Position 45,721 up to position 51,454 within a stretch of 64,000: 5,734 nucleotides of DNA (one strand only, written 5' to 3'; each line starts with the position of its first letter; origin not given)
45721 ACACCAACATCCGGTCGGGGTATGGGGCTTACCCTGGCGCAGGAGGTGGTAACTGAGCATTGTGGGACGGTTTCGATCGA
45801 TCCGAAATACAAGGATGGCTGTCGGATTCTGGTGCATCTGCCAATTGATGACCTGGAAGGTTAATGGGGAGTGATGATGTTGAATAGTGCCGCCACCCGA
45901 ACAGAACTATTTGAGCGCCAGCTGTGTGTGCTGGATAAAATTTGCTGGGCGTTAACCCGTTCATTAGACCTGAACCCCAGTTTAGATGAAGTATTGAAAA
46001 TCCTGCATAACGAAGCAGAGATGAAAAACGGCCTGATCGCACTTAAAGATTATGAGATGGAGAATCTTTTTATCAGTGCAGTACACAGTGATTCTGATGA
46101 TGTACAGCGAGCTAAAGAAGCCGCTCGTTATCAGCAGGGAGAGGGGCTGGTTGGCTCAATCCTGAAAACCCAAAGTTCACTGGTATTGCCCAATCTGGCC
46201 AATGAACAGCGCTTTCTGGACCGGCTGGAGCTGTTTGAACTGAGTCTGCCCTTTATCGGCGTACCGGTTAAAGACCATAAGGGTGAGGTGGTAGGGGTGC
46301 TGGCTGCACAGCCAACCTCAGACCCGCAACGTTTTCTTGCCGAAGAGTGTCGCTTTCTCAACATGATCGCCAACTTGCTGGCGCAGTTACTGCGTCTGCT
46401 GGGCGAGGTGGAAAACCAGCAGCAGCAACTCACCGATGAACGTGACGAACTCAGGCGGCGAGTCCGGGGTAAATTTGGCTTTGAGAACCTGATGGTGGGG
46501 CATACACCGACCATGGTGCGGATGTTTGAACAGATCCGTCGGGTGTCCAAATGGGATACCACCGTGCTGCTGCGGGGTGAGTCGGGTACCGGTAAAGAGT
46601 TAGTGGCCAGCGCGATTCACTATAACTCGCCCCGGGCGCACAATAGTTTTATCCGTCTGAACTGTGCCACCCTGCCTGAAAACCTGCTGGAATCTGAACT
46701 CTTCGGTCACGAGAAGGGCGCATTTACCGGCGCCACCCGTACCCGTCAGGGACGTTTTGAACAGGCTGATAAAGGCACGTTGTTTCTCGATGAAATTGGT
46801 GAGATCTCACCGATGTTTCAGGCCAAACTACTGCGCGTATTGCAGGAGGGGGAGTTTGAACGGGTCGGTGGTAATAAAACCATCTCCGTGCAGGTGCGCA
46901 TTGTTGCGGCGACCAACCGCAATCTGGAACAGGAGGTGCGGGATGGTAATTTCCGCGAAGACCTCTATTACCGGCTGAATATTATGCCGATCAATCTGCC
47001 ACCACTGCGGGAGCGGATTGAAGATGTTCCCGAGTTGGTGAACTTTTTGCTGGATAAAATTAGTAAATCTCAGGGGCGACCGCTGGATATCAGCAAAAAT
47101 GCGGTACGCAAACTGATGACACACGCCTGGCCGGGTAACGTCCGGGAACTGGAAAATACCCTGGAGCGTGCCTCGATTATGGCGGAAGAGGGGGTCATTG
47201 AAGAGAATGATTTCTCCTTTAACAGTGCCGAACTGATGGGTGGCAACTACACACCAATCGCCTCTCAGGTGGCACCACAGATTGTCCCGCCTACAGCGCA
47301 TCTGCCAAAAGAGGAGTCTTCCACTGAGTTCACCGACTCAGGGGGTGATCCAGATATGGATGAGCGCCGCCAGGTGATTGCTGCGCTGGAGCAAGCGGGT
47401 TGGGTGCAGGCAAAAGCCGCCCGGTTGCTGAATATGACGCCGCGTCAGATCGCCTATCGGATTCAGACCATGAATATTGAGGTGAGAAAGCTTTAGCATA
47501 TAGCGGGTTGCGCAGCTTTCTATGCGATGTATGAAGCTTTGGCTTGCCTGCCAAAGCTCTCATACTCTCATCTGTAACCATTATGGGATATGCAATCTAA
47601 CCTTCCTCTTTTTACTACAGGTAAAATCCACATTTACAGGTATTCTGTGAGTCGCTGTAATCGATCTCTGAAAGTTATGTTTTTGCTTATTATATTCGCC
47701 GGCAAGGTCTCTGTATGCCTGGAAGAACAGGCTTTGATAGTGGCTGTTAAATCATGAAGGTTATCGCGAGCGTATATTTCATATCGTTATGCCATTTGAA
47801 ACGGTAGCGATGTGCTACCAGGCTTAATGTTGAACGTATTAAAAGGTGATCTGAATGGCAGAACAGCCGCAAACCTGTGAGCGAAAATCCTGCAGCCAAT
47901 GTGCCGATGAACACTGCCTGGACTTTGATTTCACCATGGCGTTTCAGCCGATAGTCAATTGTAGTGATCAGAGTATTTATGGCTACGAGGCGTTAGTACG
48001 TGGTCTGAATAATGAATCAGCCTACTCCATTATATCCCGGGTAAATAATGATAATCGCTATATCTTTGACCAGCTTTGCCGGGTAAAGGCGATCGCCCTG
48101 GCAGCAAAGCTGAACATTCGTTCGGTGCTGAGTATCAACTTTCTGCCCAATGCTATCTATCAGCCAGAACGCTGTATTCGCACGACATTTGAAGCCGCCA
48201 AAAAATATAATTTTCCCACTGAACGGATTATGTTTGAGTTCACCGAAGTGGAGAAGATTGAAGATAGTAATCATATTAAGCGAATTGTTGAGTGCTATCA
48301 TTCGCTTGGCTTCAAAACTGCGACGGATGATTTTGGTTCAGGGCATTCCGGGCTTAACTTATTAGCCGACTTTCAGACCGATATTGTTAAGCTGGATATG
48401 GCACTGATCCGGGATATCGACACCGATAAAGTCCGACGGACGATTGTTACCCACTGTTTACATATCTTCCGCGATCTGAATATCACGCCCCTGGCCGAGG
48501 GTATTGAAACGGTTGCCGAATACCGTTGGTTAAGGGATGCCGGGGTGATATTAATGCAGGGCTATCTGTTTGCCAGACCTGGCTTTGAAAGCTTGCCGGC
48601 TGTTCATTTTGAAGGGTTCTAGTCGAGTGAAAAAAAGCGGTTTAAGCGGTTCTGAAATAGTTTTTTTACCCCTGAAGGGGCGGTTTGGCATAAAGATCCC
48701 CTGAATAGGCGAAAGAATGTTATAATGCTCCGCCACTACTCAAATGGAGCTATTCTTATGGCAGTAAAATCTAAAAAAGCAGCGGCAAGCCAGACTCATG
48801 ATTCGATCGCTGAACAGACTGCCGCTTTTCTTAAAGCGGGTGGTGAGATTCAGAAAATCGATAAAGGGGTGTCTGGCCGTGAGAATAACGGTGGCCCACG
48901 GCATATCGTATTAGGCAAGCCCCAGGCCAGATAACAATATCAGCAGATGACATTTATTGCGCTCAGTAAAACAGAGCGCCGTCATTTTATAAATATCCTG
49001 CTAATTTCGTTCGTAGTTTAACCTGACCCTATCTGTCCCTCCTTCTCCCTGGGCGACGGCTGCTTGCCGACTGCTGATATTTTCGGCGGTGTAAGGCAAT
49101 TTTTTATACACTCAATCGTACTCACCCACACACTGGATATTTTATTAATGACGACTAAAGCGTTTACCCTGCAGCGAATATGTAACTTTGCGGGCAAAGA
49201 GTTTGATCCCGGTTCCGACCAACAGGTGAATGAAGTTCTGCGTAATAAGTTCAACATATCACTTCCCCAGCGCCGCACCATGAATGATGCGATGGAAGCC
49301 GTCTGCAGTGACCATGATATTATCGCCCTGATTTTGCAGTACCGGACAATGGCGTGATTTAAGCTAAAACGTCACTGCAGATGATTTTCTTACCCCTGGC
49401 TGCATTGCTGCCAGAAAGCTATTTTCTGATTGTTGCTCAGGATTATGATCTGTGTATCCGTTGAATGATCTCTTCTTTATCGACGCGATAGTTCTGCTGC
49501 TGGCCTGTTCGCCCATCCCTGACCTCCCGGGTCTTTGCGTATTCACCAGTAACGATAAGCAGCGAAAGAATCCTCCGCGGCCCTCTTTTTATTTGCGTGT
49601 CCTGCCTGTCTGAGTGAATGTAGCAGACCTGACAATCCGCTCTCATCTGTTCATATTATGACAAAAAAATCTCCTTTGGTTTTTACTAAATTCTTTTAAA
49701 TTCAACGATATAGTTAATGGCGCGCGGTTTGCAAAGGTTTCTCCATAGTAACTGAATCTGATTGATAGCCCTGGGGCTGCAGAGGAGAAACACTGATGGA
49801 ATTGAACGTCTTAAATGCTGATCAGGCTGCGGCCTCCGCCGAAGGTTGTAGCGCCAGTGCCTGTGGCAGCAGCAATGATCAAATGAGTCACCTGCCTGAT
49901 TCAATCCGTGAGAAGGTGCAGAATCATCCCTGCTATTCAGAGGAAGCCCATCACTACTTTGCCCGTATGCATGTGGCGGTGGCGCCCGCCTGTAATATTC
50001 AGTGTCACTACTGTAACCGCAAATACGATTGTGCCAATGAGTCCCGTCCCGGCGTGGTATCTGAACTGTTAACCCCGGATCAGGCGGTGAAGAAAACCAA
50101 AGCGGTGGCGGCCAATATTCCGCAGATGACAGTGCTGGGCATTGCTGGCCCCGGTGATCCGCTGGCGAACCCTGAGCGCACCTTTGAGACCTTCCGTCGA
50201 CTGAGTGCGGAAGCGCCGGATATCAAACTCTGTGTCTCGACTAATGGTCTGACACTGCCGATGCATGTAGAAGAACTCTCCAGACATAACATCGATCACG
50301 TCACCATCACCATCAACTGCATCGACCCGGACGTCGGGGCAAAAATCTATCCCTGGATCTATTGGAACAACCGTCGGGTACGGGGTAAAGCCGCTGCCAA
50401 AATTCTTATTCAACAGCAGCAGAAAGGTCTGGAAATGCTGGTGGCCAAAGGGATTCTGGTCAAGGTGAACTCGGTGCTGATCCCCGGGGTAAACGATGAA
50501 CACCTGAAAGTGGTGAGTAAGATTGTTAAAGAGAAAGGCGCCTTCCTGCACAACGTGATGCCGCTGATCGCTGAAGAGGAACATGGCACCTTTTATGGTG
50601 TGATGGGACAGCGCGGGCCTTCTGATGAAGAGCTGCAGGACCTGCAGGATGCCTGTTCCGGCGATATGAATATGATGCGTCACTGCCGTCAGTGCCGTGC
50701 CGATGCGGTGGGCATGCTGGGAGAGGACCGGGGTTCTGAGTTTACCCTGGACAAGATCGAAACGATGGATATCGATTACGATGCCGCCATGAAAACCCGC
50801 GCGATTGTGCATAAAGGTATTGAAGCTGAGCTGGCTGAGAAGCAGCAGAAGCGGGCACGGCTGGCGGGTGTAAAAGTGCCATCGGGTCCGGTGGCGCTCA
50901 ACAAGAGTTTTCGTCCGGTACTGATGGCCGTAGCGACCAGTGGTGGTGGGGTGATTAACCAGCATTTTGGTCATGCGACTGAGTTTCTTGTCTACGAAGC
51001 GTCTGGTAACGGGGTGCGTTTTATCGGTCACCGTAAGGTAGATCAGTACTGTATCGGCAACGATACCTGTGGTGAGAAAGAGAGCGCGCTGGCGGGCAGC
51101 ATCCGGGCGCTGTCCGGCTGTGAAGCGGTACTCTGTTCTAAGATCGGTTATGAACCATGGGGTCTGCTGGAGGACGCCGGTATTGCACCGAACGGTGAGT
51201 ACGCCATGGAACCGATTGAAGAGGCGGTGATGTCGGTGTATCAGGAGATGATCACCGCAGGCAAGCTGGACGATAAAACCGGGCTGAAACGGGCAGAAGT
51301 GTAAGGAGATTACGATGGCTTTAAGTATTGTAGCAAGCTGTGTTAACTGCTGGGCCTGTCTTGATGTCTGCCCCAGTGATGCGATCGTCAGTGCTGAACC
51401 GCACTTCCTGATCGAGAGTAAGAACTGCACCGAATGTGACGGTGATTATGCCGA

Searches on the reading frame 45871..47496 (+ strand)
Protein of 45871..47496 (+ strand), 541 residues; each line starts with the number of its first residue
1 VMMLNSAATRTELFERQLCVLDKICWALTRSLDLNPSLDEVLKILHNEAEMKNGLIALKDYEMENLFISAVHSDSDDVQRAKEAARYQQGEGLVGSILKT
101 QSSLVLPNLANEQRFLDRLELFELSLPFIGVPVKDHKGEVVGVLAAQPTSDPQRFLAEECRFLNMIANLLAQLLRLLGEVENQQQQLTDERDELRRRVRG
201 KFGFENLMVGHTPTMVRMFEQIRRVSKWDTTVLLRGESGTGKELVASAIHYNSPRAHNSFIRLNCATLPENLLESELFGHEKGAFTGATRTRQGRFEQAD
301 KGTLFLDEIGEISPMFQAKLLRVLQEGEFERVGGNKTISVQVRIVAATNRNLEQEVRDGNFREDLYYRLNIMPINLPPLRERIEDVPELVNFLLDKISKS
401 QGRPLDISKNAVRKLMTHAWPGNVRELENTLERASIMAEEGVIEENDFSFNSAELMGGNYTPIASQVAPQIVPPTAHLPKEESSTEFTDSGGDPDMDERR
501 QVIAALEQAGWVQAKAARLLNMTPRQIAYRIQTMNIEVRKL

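Call 77: search_protein_families(library=pfam, proteins=[window:45871-47496:+], max_evalue=0.00001)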
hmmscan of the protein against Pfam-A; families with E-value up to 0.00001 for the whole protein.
window:45871-47496:+ (541 aa): 7 families
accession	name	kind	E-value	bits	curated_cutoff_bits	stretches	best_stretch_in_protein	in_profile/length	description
PF00158.32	Sigma54_activat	-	3.5e-74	248.5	20.2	1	208-374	1-167/168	Sigma-54 interaction domain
PF25601.1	AAA_lid_14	-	3.4e-22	78.5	27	1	380-450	1-72/87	AAA+ ATPase lid domain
PF14532.12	Sigma54_activ_2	-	4.4e-21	76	25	1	209-379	1-138/138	Sigma-54 interaction domain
PF01590.32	GAF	-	1.3e-13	52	22.4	1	33-172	1-131/133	GAF domain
PF02954.25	HTH_8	-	2.4e-10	40.4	22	1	498-532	6-40/42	Bacterial regulatory protein, Fis family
PF13185.12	GAF_2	-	4.1e-10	40.4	28.6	1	38-174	4-135/136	GAF domain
PF07728.20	AAA_5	-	8.6e-08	32.7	22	1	232-352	2-125/139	AAA domain (dynein-related subfamily)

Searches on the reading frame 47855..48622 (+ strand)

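Call 78: search_protein_families(library=pfam, proteins=[window:47855-48622:+], max_evalue=0.00001)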
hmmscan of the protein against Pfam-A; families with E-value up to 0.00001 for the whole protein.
window:47855-48622:+ (255 aa): 1 family
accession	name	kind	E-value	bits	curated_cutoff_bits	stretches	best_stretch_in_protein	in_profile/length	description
PF00563.25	EAL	-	7.4e-45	153.6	31.3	1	25-242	12-236/236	EAL domain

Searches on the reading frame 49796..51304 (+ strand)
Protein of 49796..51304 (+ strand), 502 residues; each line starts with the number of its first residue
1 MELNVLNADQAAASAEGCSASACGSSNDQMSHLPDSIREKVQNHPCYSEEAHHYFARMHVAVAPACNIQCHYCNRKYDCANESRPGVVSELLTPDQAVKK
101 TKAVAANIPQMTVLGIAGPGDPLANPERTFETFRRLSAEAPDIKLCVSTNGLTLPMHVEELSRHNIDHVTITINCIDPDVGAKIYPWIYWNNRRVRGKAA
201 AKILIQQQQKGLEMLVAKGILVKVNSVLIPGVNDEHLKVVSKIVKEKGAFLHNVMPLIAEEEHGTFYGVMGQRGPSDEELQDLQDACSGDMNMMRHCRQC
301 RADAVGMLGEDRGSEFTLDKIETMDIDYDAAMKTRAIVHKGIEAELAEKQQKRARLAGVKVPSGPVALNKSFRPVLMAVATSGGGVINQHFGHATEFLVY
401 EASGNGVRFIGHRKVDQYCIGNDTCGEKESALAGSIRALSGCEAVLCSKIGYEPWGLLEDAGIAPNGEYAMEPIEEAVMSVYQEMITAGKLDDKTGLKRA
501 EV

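Call 78: search_protein_families(library=pfam, proteins=[window:49796-51304:+], max_evalue=0.00001)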
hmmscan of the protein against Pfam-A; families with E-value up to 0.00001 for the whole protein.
window:49796-51304:+ (502 aa): 2 families
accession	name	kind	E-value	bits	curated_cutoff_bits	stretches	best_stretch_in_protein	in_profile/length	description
PF04055.27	Radical_SAM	-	6e-20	72.5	29.5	1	62-238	3-160/166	Radical SAM superfamily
PF02579.22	Nitro_FeMo-Co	-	6.6e-19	68.4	26.3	1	384-481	2-92/94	Dinitrogenase iron-molybdenum cofactor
